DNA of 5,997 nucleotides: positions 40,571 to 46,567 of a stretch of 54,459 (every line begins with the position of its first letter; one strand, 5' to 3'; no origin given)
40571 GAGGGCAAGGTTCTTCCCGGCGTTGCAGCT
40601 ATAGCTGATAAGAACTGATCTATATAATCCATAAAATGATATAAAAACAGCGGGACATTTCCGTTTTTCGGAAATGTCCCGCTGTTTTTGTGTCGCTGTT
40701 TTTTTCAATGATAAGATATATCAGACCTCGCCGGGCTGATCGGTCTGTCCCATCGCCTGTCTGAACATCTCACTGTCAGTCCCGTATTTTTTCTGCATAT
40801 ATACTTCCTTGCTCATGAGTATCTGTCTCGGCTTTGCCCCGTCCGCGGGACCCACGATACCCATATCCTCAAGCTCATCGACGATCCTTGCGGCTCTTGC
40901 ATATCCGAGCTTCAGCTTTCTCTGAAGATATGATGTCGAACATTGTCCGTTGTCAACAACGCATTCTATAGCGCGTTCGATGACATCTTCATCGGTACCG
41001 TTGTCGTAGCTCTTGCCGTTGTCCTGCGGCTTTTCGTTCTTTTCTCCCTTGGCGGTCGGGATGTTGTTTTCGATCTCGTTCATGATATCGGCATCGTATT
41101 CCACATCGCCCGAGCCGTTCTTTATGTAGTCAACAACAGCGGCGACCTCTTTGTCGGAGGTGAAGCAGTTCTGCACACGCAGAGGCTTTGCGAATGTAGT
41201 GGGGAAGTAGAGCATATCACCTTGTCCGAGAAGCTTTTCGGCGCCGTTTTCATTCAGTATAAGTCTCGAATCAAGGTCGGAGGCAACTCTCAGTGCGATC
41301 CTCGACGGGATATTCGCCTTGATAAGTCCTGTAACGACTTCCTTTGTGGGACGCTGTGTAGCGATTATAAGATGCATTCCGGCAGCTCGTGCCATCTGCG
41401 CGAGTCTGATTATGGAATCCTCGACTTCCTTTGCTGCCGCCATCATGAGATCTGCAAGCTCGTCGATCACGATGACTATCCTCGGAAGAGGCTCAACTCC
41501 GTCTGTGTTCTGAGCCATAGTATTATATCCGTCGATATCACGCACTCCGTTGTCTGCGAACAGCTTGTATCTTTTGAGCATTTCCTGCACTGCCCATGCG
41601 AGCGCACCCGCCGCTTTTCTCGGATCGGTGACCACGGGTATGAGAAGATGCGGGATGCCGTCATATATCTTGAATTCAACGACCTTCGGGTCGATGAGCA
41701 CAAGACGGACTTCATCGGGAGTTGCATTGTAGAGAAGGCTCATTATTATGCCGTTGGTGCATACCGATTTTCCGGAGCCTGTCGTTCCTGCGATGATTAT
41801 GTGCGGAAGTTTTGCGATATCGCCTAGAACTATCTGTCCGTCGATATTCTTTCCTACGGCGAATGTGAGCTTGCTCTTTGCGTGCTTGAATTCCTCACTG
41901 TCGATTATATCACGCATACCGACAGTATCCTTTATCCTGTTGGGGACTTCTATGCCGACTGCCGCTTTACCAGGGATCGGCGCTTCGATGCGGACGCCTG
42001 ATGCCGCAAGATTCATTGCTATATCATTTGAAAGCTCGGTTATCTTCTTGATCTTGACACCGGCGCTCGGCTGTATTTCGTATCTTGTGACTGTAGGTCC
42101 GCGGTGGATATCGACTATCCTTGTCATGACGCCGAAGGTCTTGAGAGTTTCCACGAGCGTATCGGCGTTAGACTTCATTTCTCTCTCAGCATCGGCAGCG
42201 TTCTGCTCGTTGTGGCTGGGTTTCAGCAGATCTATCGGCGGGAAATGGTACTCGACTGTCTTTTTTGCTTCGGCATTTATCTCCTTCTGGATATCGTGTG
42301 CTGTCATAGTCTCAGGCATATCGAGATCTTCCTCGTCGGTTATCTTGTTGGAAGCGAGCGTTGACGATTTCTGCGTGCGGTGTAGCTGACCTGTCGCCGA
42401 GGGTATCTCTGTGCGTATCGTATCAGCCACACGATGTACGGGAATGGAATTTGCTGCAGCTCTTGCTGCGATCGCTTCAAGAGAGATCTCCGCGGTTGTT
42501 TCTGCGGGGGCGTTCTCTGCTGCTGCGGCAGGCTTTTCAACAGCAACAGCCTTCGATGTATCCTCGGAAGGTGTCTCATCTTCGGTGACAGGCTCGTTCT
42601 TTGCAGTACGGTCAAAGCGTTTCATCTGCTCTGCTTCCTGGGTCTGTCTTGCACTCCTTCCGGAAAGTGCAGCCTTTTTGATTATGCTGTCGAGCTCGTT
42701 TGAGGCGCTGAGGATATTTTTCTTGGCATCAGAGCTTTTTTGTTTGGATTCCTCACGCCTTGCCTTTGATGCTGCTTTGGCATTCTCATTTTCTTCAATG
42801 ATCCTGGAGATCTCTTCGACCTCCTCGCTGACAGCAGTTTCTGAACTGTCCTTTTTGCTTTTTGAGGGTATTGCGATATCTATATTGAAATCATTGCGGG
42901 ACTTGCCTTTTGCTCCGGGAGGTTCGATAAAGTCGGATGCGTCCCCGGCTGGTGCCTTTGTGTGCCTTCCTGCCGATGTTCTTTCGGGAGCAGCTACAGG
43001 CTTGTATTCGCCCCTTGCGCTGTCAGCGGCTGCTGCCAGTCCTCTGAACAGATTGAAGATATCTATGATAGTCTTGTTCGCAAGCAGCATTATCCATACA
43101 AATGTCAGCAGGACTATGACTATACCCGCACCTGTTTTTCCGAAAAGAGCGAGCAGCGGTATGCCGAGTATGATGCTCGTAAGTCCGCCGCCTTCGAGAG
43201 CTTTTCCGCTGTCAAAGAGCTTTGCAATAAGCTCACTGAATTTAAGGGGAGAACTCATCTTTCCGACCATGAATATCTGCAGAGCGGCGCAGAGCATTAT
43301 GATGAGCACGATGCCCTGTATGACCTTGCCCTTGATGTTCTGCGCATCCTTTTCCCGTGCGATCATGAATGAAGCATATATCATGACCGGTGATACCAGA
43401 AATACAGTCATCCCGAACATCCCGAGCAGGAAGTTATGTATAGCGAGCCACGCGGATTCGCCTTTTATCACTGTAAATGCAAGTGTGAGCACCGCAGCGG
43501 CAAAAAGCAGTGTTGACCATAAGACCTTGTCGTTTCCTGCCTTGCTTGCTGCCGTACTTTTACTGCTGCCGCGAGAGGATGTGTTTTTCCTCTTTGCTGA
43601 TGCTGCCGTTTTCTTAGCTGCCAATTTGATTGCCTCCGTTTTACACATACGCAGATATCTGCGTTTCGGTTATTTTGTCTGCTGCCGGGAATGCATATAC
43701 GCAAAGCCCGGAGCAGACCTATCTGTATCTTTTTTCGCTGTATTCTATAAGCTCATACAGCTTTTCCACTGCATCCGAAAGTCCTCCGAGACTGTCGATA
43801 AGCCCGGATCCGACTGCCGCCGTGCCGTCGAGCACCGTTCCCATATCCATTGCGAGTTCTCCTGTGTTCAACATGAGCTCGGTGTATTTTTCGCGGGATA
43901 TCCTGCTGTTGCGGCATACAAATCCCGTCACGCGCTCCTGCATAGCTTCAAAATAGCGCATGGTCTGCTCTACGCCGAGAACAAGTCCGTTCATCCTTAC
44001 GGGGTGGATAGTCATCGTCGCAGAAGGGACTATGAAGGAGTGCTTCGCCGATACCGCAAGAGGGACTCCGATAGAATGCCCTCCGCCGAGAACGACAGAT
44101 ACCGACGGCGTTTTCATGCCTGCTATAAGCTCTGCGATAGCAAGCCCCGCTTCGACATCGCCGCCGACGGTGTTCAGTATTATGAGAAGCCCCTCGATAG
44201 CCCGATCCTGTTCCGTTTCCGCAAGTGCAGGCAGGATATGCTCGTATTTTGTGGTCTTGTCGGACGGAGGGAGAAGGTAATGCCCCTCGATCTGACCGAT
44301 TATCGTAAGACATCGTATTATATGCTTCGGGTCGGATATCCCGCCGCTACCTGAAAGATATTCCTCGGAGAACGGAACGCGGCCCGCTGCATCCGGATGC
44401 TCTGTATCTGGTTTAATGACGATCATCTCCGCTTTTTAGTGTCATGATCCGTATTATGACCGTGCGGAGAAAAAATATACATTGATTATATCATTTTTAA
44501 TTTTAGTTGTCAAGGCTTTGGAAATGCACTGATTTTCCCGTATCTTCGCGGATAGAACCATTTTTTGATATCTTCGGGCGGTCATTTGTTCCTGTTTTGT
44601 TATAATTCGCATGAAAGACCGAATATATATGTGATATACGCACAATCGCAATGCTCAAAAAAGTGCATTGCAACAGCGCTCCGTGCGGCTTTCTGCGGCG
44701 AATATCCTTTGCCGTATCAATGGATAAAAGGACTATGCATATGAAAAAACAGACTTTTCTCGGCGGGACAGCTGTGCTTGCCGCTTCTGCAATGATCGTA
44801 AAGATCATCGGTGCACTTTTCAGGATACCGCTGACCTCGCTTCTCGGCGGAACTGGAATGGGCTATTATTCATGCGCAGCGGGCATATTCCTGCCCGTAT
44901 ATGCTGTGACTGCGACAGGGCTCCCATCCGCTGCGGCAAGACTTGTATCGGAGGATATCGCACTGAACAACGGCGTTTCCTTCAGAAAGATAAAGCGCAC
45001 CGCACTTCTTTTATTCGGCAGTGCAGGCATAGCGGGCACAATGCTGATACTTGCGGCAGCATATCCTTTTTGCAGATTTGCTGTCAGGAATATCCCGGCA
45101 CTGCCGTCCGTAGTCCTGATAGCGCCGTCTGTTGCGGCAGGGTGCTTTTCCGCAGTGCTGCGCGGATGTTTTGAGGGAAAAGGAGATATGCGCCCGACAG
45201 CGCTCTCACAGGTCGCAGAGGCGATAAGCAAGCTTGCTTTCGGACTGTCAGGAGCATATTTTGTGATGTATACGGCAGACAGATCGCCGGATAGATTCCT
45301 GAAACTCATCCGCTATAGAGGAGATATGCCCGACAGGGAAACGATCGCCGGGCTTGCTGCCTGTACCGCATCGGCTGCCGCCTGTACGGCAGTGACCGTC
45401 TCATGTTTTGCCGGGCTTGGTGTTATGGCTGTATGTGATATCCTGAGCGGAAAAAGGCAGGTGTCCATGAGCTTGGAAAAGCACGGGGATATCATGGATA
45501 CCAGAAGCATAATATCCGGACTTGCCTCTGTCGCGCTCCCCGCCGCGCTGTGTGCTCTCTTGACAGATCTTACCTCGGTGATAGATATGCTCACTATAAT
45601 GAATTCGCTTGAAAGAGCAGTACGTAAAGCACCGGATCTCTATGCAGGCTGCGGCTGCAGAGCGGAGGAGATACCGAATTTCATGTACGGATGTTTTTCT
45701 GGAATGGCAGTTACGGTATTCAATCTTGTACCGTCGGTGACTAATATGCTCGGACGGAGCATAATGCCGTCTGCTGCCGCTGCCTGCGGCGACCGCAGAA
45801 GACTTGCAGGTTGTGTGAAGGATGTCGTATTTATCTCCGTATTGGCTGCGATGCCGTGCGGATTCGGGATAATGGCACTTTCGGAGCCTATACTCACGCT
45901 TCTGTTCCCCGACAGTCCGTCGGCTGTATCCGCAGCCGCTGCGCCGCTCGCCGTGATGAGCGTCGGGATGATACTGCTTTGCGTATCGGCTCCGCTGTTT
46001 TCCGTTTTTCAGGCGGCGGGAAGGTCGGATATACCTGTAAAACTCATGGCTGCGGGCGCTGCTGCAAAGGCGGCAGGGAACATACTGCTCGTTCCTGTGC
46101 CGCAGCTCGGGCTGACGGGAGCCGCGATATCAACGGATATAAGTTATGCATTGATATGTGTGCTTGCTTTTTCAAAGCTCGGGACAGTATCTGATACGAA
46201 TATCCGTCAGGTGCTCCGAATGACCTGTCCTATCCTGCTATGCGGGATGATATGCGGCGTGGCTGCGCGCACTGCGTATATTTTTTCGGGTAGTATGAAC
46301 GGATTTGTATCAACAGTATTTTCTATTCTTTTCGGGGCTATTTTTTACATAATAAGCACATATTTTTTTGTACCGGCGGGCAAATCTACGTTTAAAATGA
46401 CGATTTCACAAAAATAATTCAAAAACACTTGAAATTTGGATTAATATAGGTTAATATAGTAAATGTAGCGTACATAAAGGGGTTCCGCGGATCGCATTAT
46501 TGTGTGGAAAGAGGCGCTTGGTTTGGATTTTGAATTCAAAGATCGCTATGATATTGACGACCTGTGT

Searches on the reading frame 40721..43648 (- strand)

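Call 61: search_protein_families(library=pfam, proteins=[window:40721-43648:-], max_evalue=0.00001)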
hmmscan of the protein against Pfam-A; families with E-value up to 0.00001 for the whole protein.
window:40721-43648:- (975 aa): 3 families
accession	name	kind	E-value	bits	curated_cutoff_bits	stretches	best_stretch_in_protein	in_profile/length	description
PF01580.24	FtsK_SpoIIIE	-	3.8e-64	216.6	24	1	579-767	3-219/221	FtsK/SpoIIIE family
PF17854.6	FtsK_alpha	-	1.7e-33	115.3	22.9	1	469-570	1-101/101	FtsK alpha domain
PF09397.16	FtsK_gamma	-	5.8e-26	90.4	30.6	1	886-945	3-62/63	Ftsk gamma domain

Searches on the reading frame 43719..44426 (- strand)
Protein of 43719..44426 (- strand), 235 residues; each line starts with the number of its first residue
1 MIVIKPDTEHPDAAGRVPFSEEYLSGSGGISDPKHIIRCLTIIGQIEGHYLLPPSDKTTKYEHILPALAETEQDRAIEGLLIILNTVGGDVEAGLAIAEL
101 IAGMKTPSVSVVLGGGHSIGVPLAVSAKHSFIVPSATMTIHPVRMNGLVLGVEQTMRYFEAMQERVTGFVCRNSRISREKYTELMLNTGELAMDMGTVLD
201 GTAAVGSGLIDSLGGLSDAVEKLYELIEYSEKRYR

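Call 61: search_protein_families(library=pfam, proteins=[window:43719-44426:-], max_evalue=0.00001)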
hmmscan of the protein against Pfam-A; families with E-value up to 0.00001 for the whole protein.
window:43719-44426:- (235 aa): 1 family
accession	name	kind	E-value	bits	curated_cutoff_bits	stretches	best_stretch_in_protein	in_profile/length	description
PF00574.28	CLP_protease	-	5.7e-18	65.9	20.2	1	54-213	23-178/182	Clp protease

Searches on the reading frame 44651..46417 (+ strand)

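Call 61: search_protein_families(library=pfam, proteins=[window:44651-46417:+], max_evalue=0.00001)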
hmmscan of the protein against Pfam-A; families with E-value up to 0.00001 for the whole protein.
window:44651-46417:+ (588 aa): 2 families
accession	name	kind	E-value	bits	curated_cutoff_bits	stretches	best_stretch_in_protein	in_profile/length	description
PF03023.19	MurJ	-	2.7e-12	46.5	27.4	1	371-559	257-448/451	Lipid II flippase MurJ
PF01943.22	Polysacc_synt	-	8.9e-10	38.9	28.2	1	38-200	3-158/274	Polysaccharide biosynthesis protein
